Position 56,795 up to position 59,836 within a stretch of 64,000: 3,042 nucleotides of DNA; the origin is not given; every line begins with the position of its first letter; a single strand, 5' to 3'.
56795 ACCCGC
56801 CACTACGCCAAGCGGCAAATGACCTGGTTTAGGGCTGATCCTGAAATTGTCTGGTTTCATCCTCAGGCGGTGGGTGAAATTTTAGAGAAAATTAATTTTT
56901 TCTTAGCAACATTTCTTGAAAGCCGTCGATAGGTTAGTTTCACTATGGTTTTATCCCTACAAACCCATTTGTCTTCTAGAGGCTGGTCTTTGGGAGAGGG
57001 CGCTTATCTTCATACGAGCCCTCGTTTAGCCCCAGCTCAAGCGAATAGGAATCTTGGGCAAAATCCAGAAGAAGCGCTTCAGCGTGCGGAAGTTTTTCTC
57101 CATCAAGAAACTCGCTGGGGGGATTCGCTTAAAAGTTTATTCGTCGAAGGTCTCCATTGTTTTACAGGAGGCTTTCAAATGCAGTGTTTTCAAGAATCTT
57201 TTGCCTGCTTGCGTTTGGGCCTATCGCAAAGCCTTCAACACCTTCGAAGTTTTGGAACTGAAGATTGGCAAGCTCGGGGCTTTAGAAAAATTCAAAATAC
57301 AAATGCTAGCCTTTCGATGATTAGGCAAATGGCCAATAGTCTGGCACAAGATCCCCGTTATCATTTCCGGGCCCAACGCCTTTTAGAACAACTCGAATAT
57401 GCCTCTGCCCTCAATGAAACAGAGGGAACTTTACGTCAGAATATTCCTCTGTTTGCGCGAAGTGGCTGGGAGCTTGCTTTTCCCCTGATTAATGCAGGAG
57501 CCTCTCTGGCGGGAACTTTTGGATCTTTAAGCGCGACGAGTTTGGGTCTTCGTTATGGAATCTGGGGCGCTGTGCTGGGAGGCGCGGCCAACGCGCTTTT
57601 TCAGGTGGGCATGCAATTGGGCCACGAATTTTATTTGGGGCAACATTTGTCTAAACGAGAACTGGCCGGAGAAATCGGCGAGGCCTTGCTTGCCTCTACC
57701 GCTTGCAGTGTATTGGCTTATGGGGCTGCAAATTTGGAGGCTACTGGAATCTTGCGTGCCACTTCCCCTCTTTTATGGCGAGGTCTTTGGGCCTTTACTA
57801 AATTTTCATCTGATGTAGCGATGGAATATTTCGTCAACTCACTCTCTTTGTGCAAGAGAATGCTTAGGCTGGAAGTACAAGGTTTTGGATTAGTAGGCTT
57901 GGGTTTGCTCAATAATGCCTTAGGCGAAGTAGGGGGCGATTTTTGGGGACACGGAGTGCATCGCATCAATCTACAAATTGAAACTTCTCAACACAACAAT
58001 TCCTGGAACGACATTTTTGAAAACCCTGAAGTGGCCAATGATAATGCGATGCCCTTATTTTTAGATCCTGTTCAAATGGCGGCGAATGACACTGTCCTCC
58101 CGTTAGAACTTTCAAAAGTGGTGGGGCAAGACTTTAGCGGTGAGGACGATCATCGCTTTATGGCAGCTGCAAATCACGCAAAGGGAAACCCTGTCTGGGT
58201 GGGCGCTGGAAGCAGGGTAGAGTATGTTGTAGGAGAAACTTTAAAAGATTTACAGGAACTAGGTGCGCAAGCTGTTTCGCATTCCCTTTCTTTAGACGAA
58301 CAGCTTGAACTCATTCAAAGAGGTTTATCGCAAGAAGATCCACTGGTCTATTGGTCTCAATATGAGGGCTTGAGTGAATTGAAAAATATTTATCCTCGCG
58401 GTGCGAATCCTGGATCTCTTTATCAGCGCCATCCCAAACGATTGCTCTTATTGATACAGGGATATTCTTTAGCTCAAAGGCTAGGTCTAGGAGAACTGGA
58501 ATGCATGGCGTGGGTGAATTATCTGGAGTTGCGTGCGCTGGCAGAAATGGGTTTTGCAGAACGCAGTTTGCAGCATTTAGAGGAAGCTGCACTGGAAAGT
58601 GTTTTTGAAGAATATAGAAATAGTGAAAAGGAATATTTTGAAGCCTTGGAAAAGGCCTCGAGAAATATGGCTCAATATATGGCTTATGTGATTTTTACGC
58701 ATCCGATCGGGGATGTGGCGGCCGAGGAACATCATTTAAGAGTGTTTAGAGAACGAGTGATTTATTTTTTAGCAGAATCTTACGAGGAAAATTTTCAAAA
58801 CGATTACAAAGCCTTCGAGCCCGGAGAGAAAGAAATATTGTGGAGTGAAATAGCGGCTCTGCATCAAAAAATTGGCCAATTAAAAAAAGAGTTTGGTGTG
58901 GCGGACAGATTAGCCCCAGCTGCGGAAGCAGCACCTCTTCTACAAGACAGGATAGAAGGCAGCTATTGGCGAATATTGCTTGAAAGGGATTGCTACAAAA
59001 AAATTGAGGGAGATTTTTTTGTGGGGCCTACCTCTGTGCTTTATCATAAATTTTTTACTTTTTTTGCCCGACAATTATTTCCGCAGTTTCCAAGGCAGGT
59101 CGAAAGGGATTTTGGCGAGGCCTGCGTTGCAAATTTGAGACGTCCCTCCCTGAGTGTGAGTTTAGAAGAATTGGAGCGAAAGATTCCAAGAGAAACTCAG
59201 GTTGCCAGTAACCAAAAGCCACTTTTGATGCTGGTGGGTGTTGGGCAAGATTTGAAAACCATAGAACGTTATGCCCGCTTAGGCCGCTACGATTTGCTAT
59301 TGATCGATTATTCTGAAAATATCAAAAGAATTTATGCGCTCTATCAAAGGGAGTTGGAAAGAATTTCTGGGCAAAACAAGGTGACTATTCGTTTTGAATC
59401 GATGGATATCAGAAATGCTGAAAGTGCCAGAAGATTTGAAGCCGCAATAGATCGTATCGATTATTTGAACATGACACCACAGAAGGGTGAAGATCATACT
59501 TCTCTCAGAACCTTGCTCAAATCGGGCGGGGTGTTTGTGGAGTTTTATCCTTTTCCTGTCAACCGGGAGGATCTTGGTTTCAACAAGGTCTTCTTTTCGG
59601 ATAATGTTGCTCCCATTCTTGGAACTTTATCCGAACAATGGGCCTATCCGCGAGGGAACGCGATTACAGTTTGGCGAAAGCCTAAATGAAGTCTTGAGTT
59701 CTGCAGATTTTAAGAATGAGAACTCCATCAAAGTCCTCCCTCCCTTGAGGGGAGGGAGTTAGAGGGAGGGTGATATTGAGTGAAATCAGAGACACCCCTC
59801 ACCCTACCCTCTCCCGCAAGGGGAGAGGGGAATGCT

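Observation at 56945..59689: Second large protein sharing the N-terminal module of the 2204-aa protein but with a different, methyltransferase-like C-terminus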

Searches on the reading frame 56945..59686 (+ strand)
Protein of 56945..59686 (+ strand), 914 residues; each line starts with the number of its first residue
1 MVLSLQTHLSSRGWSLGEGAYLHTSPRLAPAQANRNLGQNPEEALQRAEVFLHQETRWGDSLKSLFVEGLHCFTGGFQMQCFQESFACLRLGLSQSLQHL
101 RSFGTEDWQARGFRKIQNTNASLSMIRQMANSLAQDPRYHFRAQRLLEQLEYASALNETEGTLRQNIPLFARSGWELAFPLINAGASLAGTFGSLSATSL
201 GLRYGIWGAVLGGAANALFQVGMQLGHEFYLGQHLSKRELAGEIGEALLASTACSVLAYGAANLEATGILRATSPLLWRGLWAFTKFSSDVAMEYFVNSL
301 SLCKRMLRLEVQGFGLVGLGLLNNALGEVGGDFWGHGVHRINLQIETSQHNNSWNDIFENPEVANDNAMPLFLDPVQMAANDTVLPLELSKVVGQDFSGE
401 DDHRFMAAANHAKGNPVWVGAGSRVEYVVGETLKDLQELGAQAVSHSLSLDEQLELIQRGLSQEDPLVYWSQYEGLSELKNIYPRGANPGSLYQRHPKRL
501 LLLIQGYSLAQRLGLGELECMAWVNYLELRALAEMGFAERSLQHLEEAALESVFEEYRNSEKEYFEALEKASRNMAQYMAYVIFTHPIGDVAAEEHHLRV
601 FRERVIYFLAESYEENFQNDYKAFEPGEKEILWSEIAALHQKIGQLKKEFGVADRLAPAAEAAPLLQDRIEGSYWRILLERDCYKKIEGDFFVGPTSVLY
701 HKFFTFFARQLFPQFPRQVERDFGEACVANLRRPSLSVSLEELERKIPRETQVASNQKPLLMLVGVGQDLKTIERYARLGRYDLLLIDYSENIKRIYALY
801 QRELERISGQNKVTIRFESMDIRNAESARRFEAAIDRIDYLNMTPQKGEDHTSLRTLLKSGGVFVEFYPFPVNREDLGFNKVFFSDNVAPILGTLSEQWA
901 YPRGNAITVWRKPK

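Call 5: search_protein_families(library=pfam, proteins=[window:56945-59686:+], max_evalue=1)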
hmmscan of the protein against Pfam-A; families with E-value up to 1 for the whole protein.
window:56945-59686:+ (914 aa): 0 families

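Call 6: search_protein_families(library=ncbifam, proteins=[window:56945-59686:+], max_evalue=1)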
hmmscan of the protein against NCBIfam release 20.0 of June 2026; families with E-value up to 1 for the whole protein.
window:56945-59686:+ (914 aa): 1 family
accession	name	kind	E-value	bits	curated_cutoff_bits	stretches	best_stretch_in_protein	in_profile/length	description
NF010223.0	PRK13679.1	equivalog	0.092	12.6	129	1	739-805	91-157/170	hypothetical protein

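Call 7: find_homologous_proteins(query=window:56945-59686:+, max_evalue=0.001)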
Query window:56945-59686:+: 8000 candidates shared short words with the query, none scored E <= 0.001.

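Call 8: search_solved_structures(query=window:56945-59686:+, max_evalue=1)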
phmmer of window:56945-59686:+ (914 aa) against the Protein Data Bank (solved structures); distinct sequences matched with E-value up to 1: 0.

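Call 27: search_protein_representatives(protein=window:56945-59686:+)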
Query: 914 residues. Proteins with E-value up to 0.001 (for the whole library): 23; up to 1e-10: 22; up to 1e-30: 2. The best 23 are listed.
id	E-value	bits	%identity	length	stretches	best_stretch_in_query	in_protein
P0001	2.6e-60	220.9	37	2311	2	95-346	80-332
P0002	2.5e-46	174.6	41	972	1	4-348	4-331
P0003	3.4e-30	121.2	40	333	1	120-341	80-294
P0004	7.1e-26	106.9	33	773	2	113-347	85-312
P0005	1.1e-25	106.2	31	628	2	709-909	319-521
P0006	1.2e-25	106.2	33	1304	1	10-387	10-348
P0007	7.4e-25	103.6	39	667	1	711-909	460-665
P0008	7.8e-24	100.2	35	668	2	92-355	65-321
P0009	8.0e-24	100.1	35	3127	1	59-347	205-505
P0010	3.3e-22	94.8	38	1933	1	111-341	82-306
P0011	1.9e-20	88.9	36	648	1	734-910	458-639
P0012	1.1e-19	86.5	29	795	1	672-912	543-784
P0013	6.4e-19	83.9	31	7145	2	701-913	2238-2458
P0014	2.0e-16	75.7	34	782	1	117-338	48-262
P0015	7.5e-16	73.8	32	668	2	738-913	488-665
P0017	1.5e-13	66.1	28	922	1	143-368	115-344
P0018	1.6e-13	66.1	34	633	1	710-913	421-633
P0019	2.6e-13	65.4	29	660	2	745-908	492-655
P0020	2.7e-13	65.3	27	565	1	712-914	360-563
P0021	4.8e-13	64.5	35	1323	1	737-909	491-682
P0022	8.7e-12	60.3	34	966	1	753-912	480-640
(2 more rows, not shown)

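Call 30: search_protein_families(library=pfam, proteins=[P0001, P0002, P0004, P0006, P0009, P0014, P0008], max_evalue=0.0001)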
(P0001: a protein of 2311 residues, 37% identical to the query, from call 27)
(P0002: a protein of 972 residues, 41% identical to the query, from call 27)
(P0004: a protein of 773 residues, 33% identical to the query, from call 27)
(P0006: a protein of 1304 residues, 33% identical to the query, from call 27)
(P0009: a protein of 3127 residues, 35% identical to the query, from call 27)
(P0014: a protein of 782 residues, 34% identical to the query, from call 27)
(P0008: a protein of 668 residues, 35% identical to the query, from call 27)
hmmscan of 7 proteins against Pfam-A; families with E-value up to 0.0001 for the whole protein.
P0001 (2311 aa): 1 family
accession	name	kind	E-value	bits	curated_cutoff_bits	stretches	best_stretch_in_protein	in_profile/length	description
PF01326.24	PPDK_N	-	1.2e-13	51.5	27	1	1074-1183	82-190/328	Pyruvate phosphate dikinase, AMP/ATP-binding domain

P0002 (972 aa): 0 families

P0004 (773 aa): 1 family
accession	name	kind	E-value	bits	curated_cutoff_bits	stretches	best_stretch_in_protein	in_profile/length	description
PF02518.31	HATPase_c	-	1.4e-13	51.7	26.4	1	618-723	6-110/111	Histidine kinase-, DNA gyrase B-, and HSP90-like ATPase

P0006 (1304 aa): 1 family
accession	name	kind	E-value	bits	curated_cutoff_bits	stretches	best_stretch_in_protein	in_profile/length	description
PF13672.11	PP2C_2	-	5.4e-06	26.5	24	1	940-1164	2-199/209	Protein phosphatase 2C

P0009 (3127 aa): 7 families
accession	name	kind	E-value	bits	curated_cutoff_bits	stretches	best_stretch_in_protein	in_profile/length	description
PF07728.20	AAA_5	-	6.4e-31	107.7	22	2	1835-1973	4-139/139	AAA domain (dynein-related subfamily)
PF00498.31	FHA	-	3.4e-17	63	20.7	2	1348-1411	1-54/67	FHA domain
PF16697.10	Yop-YscD_cpl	-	2.8e-09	37.6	33.2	1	1478-1533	11-64/94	Inner membrane component of T3SS, cytoplasmic domain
PF05762.20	VWA_CoxE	-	3.6e-08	33.6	26.4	1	2904-3078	19-185/222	VWA domain containing CoxE-like protein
PF00092.34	VWA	-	4.7e-08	33.9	23.8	1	2944-3090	2-148/174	von Willebrand factor type A domain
PF13519.12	VWA_2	-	1.8e-07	32.2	27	1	2944-3051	1-106/107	von Willebrand factor type A domain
PF00004.35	AAA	-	9.6e-07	29.7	21.2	0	1835-1867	3-35/131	ATPase family associated with various cellular activities (AAA)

P0014 (782 aa): 1 family
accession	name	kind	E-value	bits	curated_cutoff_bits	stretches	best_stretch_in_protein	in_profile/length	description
PF13589.12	HATPase_c_3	-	5.3e-08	33.4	25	1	398-507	8-123/137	Histidine kinase-, DNA gyrase B-, and HSP90-like ATPase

P0008 (668 aa): 0 families

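Call 35: list_cluster_members(proteins=[P0001, P0002, P0004, P0006, P0009, P0010, P0014, P0017, P0007, P0013])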
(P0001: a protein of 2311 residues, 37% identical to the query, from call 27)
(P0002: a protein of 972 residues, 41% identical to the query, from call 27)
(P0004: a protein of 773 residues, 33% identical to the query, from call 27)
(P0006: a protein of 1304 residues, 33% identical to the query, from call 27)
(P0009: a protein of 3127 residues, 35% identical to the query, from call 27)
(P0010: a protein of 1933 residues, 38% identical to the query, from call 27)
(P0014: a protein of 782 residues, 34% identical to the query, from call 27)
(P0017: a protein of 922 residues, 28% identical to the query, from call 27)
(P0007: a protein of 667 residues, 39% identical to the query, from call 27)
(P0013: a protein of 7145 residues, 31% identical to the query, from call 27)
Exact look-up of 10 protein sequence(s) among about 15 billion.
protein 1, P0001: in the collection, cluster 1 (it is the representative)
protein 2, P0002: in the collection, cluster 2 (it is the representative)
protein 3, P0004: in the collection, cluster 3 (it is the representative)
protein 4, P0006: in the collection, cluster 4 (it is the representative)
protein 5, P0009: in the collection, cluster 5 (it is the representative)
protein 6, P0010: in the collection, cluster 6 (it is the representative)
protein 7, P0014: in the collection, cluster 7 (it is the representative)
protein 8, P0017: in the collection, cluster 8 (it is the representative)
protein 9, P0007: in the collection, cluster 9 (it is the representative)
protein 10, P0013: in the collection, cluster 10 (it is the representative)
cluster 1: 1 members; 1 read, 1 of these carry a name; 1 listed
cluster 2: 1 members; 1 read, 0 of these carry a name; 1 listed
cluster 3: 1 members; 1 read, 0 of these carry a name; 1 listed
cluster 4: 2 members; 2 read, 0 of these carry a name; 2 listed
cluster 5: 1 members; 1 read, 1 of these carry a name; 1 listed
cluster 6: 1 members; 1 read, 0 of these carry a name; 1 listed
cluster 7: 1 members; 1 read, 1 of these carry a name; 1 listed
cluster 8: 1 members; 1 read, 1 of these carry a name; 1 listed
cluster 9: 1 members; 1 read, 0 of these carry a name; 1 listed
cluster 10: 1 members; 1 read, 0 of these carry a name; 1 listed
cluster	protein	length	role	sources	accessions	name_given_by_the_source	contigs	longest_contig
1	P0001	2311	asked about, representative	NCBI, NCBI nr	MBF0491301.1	MAG: hypothetical protein HQM15_00780 [Deltaproteobacteria bacterium] | hypothetical protein [Deltaproteobacteria bacterium]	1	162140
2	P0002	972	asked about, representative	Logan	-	-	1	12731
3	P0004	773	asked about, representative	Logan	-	-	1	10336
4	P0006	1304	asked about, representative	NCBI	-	-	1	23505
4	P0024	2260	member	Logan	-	-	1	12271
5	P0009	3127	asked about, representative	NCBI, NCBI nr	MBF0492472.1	MAG: AAA family ATPase [Deltaproteobacteria bacterium] | AAA family ATPase [Deltaproteobacteria bacterium]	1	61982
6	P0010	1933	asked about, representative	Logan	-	-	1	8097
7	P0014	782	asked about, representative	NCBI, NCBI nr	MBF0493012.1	MAG: ATP-binding protein [Deltaproteobacteria bacterium] | ATP-binding protein [Deltaproteobacteria bacterium]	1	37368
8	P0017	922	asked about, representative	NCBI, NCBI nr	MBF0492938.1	MAG: hypothetical protein HQM15_09170 [Deltaproteobacteria bacterium] | hypothetical protein [Deltaproteobacteria bacterium]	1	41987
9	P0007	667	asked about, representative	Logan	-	-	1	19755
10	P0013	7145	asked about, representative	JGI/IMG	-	-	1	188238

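Call 36: find_encoding_contigs(protein=P0001, flank=10000, max_places=3)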
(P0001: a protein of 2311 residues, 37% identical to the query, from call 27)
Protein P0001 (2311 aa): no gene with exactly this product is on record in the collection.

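Call 37: find_encoding_contigs(protein=P0002, flank=10000, max_places=3)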
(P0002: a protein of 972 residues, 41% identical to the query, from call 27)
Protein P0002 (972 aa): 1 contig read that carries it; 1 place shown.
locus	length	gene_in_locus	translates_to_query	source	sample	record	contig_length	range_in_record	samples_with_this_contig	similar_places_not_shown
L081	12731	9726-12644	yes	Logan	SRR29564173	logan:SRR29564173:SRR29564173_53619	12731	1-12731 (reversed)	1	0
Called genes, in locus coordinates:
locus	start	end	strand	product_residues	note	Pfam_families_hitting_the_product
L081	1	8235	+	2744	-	?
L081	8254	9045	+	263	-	-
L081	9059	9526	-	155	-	-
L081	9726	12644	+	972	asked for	-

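Call 38: find_encoding_contigs(protein=P0006, flank=10000, max_places=3)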
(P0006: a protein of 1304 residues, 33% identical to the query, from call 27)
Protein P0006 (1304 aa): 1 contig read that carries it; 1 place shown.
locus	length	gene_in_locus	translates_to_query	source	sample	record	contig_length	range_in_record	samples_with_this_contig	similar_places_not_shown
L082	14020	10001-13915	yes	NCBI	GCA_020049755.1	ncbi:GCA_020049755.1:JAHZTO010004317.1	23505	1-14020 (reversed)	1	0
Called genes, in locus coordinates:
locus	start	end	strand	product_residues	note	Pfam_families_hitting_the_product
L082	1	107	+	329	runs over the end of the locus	PF00389:2-Hacid_dh, PF00670:AdoHcyase_NAD (faint), PF02826:2-Hacid_dh_C, PF07991:KARI_N (weak), PF03446:NAD_binding_2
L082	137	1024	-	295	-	PF13793:Pribosyltran_N, PF00156:Pribosyltran, PF14572:Pribosyl_synth (weak)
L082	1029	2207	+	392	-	PF07690:MFS_1, PF12832:MFS_1_like, PF07690:MFS_1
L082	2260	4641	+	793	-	PF12156:ATPase-cat_bd, PF00122:E1-E2_ATPase, PF00702:Hydrolase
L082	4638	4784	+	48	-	PF03597:FixS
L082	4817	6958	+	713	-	PF00115:COX1, PF02433:FixO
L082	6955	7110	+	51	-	PF05545:FixQ (weak)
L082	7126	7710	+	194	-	PF14715:FixP_N, PF13442:Cytochrome_CBB3, PF00034:Cytochrom_C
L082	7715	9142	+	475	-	PF12801:Fer4_5, PF13187:Fer4_9 (faint), PF13237:Fer4_10 (faint), PF13484:Fer4_16 (faint), PF13534:Fer4_17 (faint), PF12838:Fer4_7 (weak), PF13746:Fer4_18, PF11614:FixG_C, +2 more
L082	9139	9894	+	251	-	PF13386:DsbD_2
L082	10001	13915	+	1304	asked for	-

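Call 49: search_protein_families(library=pfam, proteins=[P0010, P0017, P0005, P0007, P0011, P0012, P0015, P0018, P0019, P0020], max_evalue=0.001)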
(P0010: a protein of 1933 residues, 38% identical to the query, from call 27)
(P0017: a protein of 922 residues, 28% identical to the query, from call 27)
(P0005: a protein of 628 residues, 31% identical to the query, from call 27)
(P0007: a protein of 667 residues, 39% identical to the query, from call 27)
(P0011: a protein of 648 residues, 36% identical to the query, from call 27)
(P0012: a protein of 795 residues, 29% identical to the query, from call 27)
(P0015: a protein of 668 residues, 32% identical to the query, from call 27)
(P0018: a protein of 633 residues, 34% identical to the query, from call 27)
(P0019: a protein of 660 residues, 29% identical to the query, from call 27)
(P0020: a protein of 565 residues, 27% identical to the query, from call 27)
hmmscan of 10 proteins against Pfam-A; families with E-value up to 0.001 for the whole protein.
P0010 (1933 aa): 7 families
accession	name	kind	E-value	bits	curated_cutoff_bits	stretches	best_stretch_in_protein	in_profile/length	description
PF01593.30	Amino_oxidase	-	4.5e-13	49.7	19.8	1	1272-1511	1-266/443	Flavin containing amine oxidoreductase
PF01266.30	DAO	-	3.6e-09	37.1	27.9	1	1264-1515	1-224/353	FAD dependent oxidoreductase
PF03486.20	HI0933_like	-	3.1e-07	30.5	50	0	1435-1505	98-172/244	HI0933-like protein Rossmann domain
PF13450.12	NAD_binding_8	-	1.2e-06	29.1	21.9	1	1267-1308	1-38/68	NAD(P)-binding Rossmann-like domain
PF07992.20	Pyr_redox_2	-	7.4e-06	26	26.1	0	1263-1311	1-46/291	Pyridine nucleotide-disulphide oxidoreductase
PF13454.12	NAD_binding_9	-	0.00011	22.7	21.8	0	1266-1307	1-43/155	FAD-NAD(P)-binding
PF00070.33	Pyr_redox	-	0.00069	20.5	22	0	1450-1480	44-75/82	Pyridine nucleotide-disulphide oxidoreductase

P0017 (922 aa): 0 families

P0005 (628 aa): 0 families

P0007 (667 aa): 0 families

P0011 (648 aa): 0 families

P0012 (795 aa): 0 families

P0015 (668 aa): 0 families

P0018 (633 aa): 0 families

P0019 (660 aa): 0 families

P0020 (565 aa): 0 families

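Call 50: find_encoding_contigs(protein=P0009, flank=10000, max_places=2)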
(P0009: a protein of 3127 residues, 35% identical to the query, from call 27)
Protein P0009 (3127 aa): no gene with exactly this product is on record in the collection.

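Call 59: find_encoding_contigs(protein=P0013, flank=10000, max_places=2)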
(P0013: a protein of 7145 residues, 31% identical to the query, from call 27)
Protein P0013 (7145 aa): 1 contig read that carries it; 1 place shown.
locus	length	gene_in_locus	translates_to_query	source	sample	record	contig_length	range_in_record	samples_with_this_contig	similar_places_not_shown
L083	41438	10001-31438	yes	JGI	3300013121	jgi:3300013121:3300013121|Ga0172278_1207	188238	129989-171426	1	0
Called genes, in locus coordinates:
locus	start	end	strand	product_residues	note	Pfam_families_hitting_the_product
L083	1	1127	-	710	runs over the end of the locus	PF01138:RNase_PH, PF03725:RNase_PH_C, PF03726:PNPase, PF01138:RNase_PH, PF03725:RNase_PH_C (weak), PF00013:KH_1, PF00575:S1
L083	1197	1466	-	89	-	PF00312:Ribosomal_S15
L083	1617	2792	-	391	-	PF01699:Na_Ca_ex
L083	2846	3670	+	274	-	PF01569:PAP2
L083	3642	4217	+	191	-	PF01148:CTP_transf_1 (weak)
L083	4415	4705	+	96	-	-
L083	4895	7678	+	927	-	PF00912:Transgly, PF00905:Transpeptidase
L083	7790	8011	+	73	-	PF02416:TatA_B_E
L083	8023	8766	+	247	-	PF00902:TatC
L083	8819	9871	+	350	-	PF02230:Abhydrolase_2 (faint)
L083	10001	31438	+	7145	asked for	PF04542:Sigma70_r2 (faint), PF04545:Sigma70_r4 (weak), PF08281:Sigma70_r4_2 (faint), PF05962:HutD, PF04545:Sigma70_r4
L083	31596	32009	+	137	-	PF02604:PhdYeFM_antitox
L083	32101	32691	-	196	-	PF04011:LemA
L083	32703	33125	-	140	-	PF01850:PIN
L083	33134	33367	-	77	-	PF11903:ParD_like (weak)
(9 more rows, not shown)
